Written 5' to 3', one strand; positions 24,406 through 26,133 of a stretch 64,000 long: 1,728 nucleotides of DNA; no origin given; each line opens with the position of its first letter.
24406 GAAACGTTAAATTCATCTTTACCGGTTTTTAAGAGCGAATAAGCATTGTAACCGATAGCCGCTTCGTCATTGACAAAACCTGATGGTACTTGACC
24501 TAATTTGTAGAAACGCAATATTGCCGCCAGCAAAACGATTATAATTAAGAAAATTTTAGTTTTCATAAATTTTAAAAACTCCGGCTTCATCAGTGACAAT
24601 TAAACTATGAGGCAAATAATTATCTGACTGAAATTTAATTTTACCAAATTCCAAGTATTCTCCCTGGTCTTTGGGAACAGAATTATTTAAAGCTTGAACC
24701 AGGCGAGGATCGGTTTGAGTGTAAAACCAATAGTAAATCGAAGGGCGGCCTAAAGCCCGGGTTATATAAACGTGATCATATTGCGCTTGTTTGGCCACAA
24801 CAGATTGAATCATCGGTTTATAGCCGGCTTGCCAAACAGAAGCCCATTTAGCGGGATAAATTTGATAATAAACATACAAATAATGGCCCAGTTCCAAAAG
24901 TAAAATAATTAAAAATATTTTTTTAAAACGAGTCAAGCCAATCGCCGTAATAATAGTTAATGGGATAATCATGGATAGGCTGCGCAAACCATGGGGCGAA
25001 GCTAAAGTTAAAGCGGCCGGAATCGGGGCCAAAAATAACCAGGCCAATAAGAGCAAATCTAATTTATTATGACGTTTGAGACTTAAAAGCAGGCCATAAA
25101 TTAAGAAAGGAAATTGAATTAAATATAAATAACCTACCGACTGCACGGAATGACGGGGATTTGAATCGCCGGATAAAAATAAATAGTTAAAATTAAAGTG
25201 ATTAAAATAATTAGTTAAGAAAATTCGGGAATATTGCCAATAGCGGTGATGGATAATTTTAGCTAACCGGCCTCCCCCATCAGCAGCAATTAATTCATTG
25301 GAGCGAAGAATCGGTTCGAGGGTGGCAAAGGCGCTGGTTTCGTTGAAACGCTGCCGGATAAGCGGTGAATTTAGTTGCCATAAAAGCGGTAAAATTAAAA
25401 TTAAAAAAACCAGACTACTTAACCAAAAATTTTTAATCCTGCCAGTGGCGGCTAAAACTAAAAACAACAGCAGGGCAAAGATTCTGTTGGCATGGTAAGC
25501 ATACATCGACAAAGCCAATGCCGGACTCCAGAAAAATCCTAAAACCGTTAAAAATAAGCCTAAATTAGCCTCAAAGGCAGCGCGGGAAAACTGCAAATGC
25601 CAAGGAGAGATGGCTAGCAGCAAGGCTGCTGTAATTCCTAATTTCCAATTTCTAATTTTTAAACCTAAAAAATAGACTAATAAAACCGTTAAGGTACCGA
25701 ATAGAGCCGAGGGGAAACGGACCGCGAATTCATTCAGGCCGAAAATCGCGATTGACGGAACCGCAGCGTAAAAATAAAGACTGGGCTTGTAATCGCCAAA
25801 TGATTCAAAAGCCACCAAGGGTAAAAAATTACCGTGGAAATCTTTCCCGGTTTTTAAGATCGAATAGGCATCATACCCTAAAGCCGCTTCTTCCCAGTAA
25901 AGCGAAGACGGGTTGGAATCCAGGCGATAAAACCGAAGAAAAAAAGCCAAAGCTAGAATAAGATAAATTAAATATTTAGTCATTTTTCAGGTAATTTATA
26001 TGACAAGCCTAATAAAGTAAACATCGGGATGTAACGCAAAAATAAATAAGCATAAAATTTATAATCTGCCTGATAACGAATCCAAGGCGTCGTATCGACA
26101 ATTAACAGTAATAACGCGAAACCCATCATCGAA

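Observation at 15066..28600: Six diverged tandem paralogs of one PMT_2/ArnT-like GT-C family, one with the loop-1 DE motif changed to EE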

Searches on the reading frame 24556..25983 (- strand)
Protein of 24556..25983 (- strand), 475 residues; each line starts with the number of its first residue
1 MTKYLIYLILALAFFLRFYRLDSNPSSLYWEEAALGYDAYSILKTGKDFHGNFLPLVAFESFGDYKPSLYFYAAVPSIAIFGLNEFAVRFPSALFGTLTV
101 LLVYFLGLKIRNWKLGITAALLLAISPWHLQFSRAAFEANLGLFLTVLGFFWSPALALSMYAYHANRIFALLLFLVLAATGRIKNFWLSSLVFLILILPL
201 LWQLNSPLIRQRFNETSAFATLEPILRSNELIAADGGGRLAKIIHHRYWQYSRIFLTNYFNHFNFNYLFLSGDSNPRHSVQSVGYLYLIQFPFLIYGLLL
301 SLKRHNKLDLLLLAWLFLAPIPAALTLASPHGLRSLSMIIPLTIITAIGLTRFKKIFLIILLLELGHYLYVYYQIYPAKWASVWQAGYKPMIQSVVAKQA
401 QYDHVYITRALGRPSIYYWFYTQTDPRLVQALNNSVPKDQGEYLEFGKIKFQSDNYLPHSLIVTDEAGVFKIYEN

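Call 3: search_protein_families(library=pfam, proteins=[window:24556-25983:-], max_evalue=0.01)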
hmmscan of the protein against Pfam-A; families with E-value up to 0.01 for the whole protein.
window:24556-25983:- (475 aa): 2 families
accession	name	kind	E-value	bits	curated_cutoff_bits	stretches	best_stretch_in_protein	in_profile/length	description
PF02366.24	PMT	-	2.1e-09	37.8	22.7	1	9-206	3-205/245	Dolichyl-phosphate-mannose-protein mannosyltransferase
PF13231.12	PMT_2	-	1.2e-06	29.2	26.1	1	66-203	2-132/160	Dolichyl-phosphate-mannose-protein mannosyltransferase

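Call 14: search_protein_families(library=ncbifam, proteins=[window:24559-25983:-], max_evalue=0.001)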
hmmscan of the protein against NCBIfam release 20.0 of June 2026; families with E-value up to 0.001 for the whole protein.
window:24559-25983:- (475 aa): 3 families
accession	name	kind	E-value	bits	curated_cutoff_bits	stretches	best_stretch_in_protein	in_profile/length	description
TIGR03663.1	TIGR03663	subfamily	3.9e-07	29.4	126.25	1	5-210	3-191/435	flippase activity-associated protein Agl23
TIGR04154.1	archaeo_STT3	subfamily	1.2e-05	23.9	450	1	85-130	95-140/831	oligosaccharyl transferase, archaeosortase A system-associated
NF009784.2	PRK13279.1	equivalog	0.00011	21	567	1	42-222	42-210/539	lipid IV(A) 4-amino-4-deoxy-L-arabinosyltransferase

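Call 16: find_homologous_proteins(query=window:24559-25983:-, max_evalue=0.00001)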
Query window:24559-25983:- (475 aa): 4047 proteins with E <= 0.00001 among 8000 candidates; the best 120 are listed.
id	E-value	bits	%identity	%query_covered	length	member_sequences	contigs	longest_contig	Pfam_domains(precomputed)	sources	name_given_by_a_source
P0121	3.2e-283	958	91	100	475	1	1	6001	PF02366.25,PF13231.13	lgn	-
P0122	1.5e-273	926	100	88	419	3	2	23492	PF02366.25,PF13231.13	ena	-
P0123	3.6e-253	859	81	100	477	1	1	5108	PF02366.25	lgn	-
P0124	5.7e-247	839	80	100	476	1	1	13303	PF02366.25,PF13231.13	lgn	-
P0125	1.8e-245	834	77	100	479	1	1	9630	PF13231.13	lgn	-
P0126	1.6e-244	830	79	100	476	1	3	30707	PF02366.25,PF13231.13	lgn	-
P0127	7.3e-241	818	77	100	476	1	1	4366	PF02366.25,PF13231.13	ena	-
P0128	1.3e-240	818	77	100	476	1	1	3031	PF02366.25,PF13231.13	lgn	-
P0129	7.1e-240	815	77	100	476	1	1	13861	PF02366.25,PF13231.13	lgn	-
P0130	3.6e-238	810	77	100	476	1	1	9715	PF02366.25,PF13231.13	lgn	-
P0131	5.2e-238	809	77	98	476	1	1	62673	PF02366.25,PF13231.13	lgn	-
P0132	1.2e-236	805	75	100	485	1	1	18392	PF02366.25,PF13231.13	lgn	-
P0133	1.3e-235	801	76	98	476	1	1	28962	PF02366.25,PF13231.13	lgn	-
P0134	3.6e-235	800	76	100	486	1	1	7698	PF02366.25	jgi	-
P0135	1.5e-234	798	76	97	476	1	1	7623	PF02366.25,PF13231.13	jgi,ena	-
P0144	1.1e-211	722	70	100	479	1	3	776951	PF02366.25,PF13231.13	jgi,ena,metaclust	metaclust:\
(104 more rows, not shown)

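Call 20: find_encoding_contigs(protein=P0144, flank=10000, max_places=3)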
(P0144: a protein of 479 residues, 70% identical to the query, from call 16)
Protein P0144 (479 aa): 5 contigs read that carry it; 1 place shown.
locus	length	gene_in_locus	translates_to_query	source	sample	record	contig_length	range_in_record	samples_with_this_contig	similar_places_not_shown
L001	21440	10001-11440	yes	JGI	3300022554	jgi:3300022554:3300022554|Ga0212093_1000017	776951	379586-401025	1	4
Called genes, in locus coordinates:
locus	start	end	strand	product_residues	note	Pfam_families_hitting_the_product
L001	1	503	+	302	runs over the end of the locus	PF00535:Glycos_transf_2, PF13641:Glyco_tranf_2_3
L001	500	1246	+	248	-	PF00535:Glycos_transf_2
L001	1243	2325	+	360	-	PF00534:Glycos_transf_1, PF13692:Glyco_trans_1_4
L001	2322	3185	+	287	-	PF00535:Glycos_transf_2, PF13641:Glyco_tranf_2_3, PF13506:Glyco_transf_21 (faint)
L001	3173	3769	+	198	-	PF00483:NTP_transferase, PF12804:NTP_transf_3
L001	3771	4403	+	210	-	PF13580:SIS_2, PF01380:SIS (weak)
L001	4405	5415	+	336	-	PF00288:GHMP_kinases_N, PF08544:GHMP_kinases_C (weak)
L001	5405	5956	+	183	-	PF13419:HAD_2 (faint), PF08645:PNK3P (weak), PF13242:Hydrolase_like (weak)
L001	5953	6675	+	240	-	PF00483:NTP_transferase, PF12804:NTP_transf_3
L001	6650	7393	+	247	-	PF00535:Glycos_transf_2, PF13641:Glyco_tranf_2_3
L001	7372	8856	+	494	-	PF02366:PMT, PF13231:PMT_2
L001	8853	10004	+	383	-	-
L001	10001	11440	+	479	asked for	PF02366:PMT, PF13231:PMT_2 (weak)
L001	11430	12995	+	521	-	-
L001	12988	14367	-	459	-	PF01593:Amino_oxidase, PF13450:NAD_binding_8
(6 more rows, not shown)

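Call 31: find_related_loci(query=A3, collection=genome_contigs, flank=10000)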
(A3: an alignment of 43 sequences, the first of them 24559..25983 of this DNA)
Query A3 (475 aa) in genome_contigs; peptide patterns used: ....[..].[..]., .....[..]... (x = any residue, [..] = any of these).
286 stretches matched a pattern; 268 encode a relative of the query (tblastn E <= 1e-3); the best 80 are kept; 80 distinct loci.
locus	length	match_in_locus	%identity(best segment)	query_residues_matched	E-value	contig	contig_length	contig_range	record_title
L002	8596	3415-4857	69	1-475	0e+0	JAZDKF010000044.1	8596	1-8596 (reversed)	MAG: Candidatus Beckwithbacteria bacterium isolate MEGAHIT-group-0.521 k141_524556, whole genome shotgun sequence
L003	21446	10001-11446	66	13-475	0e+0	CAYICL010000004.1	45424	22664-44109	MAG TPA_asm: uncultured Pseudomonadales bacterium isolate ERP119705_co18_677 genome assembly, contig: NODE_762_length_45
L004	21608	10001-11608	51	1-474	2e-156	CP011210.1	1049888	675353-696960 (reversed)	MAG: Candidatus Beckwithbacteria bacterium GW2011_GWC1_49_16 chromosome, complete genome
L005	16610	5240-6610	54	20-453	4e-143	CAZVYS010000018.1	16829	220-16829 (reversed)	MAG TPA_asm: uncultured Pseudomonadales bacterium isolate SRP077602_co2_364 genome assembly, contig: NODE_5118_length_16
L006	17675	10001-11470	54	2-464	4e-143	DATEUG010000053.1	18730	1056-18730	MAG TPA_asm: Patescibacteria group bacterium isolate SMAG_U8335 k141_2391213, whole genome shotgun sequence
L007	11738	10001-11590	45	6-475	2e-129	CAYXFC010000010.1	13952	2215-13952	MAG TPA_asm: uncultured Pseudomonadales bacterium isolate binchicken_co387_139 genome assembly, contig: NODE_5325_length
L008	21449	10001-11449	44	17-451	3e-112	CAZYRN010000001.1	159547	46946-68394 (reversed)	MAG TPA_asm: uncultured Pseudomonadales bacterium isolate SRP144015_co1_64 genome assembly, contig: NODE_48_length_15954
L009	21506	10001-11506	41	3-468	2e-110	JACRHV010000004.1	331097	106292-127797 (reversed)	MAG: Candidatus Paceibacterota bacterium isolate NC_groundwater_1786_Pr3_B-0.1um_43_18 SR-2_scaffold_141_1480133, whole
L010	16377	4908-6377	42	1-451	4e-110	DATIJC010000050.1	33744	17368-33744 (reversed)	MAG TPA_asm: Patescibacteria group bacterium isolate SMAG_U15681 k141_373061, whole genome shotgun sequence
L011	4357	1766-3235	44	5-451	7e-110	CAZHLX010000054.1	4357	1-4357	MAG TPA_asm: uncultured Pseudomonadales bacterium isolate SRP167671_co2_247 genome assembly, contig: NODE_22507_length_4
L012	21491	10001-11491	43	9-460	2e-108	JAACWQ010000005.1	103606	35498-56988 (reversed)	MAG: Candidatus Paceibacterota bacterium isolate CG_2015-01t_44_17 CG_2015-01t_curated_scaffold_48, whole genome shotgun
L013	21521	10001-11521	42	2-451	1e-109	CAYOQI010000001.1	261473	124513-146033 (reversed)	MAG TPA_asm: uncultured Pseudomonadales bacterium isolate SRP286056_co1_770 genome assembly, contig: NODE_15_length_2614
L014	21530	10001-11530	43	2-453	5e-107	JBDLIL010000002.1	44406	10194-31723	MAG: Patescibacteria group bacterium isolate MAG029 MAG029_2, whole genome shotgun sequence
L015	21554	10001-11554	42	17-451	6e-107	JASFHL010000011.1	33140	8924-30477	MAG: Candidatus Woesebacteria bacterium isolate D0608M20metaG_Bin_4550 D0608M20metaG_FD_scaffold_83_c1, whole genome sho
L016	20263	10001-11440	44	3-451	1e-106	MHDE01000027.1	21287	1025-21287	MAG: Microgenomates group bacterium RIFCSPHIGHO2_01_FULL_45_11 rifcsphigho2_01_scaffold_4955, whole genome shotgun seque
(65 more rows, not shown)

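Call 66: search_solved_structures(query=A3, max_evalue=10, show_alignments=4)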
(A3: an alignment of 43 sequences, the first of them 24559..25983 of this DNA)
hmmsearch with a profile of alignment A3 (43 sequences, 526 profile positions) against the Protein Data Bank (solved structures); distinct sequences matched with E-value up to 10: 3.
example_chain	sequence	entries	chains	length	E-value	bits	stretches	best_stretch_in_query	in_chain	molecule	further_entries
6el2_A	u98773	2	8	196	0.0011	21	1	372-462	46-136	Transcriptional regulator TetR family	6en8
5ezm_A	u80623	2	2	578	0.0018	20.2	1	65-226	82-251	4-amino-4-deoxy-L-arabinose transferase or related glycosyltransferases of PMT family | 4-amino-4-deoxy-L-arabinose (L-Ara4N) transferase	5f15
8i9p_Lh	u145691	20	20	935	0.0095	17.8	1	90-185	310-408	dolichyl-diphosphooligosaccharide--protein glycotransferase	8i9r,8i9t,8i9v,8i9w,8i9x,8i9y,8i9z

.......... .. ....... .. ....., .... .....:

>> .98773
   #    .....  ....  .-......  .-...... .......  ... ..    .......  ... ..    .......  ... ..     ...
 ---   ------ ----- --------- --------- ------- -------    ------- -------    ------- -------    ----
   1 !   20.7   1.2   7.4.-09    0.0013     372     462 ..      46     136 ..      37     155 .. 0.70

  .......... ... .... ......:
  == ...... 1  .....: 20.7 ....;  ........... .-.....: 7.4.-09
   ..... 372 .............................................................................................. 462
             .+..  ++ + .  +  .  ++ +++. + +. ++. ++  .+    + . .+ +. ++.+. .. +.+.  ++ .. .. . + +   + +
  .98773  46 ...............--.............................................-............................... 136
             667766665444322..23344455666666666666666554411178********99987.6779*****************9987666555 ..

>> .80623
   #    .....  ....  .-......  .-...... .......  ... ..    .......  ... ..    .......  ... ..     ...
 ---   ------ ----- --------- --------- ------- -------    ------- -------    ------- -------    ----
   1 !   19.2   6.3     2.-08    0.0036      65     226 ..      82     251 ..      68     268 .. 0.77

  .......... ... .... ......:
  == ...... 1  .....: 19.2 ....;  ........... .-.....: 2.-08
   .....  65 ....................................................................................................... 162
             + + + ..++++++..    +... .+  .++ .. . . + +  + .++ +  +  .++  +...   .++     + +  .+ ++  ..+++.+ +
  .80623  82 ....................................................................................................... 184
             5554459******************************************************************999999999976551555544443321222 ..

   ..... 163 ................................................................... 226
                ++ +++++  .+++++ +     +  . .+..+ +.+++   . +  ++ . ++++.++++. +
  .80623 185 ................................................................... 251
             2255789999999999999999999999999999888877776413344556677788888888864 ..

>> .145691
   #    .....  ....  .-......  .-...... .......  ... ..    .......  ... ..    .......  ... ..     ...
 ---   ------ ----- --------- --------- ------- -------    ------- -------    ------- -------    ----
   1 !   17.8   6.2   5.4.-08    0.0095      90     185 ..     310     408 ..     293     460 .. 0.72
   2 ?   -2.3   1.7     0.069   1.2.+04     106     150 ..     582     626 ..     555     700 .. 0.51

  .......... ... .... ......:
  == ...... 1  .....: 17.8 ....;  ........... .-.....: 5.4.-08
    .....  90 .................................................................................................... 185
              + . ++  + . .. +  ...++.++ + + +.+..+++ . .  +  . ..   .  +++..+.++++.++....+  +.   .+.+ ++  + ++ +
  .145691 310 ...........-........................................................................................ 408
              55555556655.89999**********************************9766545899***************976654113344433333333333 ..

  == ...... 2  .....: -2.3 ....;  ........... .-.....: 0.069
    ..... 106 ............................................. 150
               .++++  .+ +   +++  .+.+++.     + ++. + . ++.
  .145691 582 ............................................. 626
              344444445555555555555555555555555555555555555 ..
